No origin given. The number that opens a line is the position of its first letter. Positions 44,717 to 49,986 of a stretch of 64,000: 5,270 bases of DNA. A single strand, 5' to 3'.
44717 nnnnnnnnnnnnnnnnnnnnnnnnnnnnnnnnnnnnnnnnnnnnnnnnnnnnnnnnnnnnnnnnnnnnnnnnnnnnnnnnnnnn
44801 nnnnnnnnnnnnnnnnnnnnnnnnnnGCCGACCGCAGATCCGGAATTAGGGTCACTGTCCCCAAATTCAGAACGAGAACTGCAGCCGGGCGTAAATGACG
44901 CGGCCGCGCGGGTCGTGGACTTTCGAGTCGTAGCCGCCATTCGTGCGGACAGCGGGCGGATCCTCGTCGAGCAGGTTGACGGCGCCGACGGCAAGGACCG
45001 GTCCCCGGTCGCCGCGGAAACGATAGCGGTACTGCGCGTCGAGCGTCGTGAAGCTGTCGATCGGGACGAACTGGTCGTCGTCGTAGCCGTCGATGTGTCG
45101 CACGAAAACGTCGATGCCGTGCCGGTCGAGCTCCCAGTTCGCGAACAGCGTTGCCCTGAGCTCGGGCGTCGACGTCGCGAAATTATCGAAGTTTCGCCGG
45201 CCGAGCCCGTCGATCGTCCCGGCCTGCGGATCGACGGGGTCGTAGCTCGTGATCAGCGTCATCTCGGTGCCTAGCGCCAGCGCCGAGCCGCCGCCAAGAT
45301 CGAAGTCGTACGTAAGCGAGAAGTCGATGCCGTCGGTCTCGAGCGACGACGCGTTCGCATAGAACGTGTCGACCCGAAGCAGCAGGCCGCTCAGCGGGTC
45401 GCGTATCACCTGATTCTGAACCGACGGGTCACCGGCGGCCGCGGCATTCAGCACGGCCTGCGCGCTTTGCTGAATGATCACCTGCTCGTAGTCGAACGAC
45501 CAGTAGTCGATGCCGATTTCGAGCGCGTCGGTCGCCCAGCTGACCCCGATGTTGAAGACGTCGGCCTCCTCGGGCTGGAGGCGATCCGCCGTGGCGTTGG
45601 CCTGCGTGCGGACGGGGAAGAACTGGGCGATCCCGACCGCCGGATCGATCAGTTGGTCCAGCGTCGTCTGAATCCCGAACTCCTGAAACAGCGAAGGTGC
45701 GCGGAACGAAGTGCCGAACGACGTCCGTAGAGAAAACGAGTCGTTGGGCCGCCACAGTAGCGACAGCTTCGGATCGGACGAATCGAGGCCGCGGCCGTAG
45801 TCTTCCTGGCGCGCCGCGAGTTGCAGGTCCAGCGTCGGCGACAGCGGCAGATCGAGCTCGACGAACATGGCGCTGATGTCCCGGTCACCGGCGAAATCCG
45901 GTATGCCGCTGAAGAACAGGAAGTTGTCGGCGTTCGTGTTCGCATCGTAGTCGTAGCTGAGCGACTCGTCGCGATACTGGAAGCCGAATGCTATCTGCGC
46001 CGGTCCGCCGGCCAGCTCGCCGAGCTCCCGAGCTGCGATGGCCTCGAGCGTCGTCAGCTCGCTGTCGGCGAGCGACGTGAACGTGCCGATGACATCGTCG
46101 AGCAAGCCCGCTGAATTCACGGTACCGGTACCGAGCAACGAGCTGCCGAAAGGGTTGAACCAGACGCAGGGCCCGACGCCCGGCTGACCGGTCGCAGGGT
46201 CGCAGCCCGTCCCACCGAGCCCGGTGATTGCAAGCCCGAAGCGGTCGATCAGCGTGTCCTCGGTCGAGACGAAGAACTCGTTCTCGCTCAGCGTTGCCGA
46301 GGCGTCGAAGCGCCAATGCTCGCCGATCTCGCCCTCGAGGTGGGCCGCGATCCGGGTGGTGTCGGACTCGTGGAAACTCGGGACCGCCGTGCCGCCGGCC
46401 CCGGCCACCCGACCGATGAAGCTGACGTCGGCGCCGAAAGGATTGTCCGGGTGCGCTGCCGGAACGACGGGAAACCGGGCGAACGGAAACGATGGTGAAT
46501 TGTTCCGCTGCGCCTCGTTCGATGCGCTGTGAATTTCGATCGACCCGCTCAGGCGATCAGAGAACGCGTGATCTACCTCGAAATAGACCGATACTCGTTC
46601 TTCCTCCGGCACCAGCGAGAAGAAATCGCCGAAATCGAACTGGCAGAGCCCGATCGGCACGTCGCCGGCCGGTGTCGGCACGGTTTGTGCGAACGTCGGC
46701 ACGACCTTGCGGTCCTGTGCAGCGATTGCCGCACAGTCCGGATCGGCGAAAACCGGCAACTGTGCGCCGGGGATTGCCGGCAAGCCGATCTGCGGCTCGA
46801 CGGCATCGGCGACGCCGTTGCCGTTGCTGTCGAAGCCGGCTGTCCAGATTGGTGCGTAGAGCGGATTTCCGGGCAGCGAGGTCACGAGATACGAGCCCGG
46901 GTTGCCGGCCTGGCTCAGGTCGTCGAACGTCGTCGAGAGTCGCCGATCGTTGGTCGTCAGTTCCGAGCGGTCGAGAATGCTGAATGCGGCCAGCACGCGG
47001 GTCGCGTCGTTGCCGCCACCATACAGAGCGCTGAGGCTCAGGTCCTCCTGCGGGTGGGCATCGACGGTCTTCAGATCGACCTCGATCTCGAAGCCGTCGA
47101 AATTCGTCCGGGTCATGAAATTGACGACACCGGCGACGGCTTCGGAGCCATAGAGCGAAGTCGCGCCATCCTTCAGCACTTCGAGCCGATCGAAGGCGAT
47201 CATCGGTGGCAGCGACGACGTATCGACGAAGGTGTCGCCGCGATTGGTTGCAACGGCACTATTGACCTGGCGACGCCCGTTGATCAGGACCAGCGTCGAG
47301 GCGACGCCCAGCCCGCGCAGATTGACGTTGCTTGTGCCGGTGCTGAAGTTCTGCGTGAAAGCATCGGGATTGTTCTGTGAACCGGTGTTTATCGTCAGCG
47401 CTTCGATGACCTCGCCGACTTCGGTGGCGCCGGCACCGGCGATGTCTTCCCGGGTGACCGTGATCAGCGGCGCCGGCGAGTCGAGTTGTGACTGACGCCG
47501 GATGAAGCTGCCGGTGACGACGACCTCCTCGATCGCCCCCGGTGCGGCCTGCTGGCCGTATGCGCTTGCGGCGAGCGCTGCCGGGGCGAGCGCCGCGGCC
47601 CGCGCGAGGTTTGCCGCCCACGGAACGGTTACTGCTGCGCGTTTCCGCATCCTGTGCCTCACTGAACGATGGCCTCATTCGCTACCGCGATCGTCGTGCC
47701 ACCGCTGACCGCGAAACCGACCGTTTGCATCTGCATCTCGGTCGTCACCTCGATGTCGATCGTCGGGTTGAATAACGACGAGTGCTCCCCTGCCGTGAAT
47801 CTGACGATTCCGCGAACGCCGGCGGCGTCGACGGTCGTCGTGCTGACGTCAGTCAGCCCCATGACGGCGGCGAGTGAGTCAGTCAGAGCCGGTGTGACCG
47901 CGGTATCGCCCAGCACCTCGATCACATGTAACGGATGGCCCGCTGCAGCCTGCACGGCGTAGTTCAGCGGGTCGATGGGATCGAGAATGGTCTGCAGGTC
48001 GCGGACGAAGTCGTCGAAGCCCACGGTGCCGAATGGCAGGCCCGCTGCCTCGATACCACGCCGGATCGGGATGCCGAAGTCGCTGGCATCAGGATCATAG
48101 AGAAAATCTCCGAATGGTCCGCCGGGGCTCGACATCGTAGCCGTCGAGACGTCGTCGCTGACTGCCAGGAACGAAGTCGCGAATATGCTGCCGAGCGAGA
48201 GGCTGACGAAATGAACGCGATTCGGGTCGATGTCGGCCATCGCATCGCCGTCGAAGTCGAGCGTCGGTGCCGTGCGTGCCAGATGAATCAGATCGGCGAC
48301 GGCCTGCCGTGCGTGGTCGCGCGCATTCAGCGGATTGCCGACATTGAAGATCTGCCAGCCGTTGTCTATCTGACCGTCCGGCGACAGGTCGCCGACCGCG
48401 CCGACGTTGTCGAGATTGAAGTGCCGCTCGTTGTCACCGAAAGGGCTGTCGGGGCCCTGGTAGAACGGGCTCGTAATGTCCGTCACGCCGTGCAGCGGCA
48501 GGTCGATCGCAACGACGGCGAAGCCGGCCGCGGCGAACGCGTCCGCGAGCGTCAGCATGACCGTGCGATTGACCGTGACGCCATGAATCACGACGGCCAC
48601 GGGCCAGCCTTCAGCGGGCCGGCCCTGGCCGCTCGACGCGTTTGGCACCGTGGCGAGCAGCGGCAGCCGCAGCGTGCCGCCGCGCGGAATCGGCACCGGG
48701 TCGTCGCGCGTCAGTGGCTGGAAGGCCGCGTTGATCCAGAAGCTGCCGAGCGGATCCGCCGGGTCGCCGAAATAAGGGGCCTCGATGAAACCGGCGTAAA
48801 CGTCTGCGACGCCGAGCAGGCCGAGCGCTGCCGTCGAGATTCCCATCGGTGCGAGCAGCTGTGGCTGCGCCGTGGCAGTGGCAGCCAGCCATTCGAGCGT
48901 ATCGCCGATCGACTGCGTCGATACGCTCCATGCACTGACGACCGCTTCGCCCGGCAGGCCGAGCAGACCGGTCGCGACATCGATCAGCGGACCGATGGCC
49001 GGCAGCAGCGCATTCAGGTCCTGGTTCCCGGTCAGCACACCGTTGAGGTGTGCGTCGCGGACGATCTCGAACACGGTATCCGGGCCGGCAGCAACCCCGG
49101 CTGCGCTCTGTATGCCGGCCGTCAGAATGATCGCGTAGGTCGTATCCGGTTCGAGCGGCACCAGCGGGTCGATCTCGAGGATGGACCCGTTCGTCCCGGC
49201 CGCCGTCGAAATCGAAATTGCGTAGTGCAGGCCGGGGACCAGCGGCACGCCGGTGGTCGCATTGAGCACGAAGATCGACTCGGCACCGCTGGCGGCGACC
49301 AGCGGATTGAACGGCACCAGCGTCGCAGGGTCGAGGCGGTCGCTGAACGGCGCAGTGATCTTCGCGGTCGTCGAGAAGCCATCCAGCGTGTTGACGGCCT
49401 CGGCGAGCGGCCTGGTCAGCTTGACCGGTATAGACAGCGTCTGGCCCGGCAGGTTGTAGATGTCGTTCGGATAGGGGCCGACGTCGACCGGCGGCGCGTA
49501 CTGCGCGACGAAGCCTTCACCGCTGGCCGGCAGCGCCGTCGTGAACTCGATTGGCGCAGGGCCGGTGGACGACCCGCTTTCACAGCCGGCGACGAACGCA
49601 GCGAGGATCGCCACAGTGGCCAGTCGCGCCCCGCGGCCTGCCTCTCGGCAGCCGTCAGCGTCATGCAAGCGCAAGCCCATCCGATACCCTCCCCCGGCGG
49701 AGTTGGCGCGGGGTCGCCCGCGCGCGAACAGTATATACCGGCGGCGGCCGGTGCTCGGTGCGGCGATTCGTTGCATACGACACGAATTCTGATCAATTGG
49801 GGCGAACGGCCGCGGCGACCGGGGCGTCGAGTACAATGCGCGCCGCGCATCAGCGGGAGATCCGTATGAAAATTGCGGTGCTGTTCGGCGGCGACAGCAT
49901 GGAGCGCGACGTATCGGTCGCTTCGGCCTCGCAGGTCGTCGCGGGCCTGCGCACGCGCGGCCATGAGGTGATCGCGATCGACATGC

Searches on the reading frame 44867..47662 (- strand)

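Call 30: search_protein_families(library=ncbifam, proteins=[window:44867-47662:-], max_evalue=1e-10)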
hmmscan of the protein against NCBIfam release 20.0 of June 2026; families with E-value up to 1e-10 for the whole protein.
window:44867-47662:- (931 aa): 14 families
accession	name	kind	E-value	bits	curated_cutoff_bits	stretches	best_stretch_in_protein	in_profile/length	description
NF010010.0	PRK13483.1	equivalog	2.7e-25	88.5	927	1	21-200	10-178/660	ligand-gated channel protein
TIGR01785.1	TonB-hemin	subfamily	2.3e-19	69.3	316.85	0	45-186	2-130/677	TonB-dependent heme/hemoglobin receptor family protein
TIGR01786.1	TonB-hemlactrns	subfamily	3.6e-19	68.6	323.75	1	630-861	439-631/719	TonB-dependent hemoglobin/transferrin/lactoferrin family receptor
NF050067.1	TonBEntbctnRecCfrA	equivalog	6.3e-19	67.7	1200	1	43-200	25-173/698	TonB-dependent ferric enterobactin receptor CfrA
NF010038.0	PRK13513.1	equivalog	1.2e-18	67.1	942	1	25-198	14-178/659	ligand-gated channel protein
NF010012.0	PRK13486.1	equivalog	2.5e-17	62.5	924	1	102-195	75-168/696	TonB-dependent receptor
TIGR01779.1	TonB-B12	equivalog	3.5e-17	62.2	599.7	1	25-192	10-161/614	TonB-dependent vitamin B12 receptor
NF010048.1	PRK13524.1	subfamily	8.9e-17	60.8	493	0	110-195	98-186/744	FepA family TonB-dependent siderophore receptor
NF007926.1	PRK10641.1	equivalog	5.2e-15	55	836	0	29-197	13-166/617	TonB-dependent vitamin B12 receptor BtuB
NF007478.2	PRK10064.1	equivalog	2e-14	52.8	745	1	32-186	18-159/663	catecholate siderophore receptor CirA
NF010011.0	PRK13484.1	equivalog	2.4e-14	52.5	1197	1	25-186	13-160/682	IreA family TonB-dependent siderophore receptor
NF010051.0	PRK13528.1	subfamily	3.5e-13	48.7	583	0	110-189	90-176/727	FepA family TonB-dependent siderophore receptor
TIGR01783.1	TonB-siderophor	subfamily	6.1e-12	45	223.5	0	67-186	7-109/649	TonB-dependent siderophore receptor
NF053590.1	TonB_dep_TOL0244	equivalog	1.3e-11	43.9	645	0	45-197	11-152/604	TOL_0244 family TonB-dependent receptor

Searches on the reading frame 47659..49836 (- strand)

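Call 30: search_protein_families(library=ncbifam, proteins=[window:47659-49836:-], max_evalue=1e-10)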
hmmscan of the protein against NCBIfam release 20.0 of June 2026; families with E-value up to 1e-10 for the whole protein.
window:47659-49836:- (725 aa): 1 family
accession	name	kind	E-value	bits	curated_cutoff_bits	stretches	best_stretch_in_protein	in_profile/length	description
TIGR03502.1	lipase_Pla1_cef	subfamily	3.5e-56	190.9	383.9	2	375-562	400-573/790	VolA/Pla-1 family phospholipase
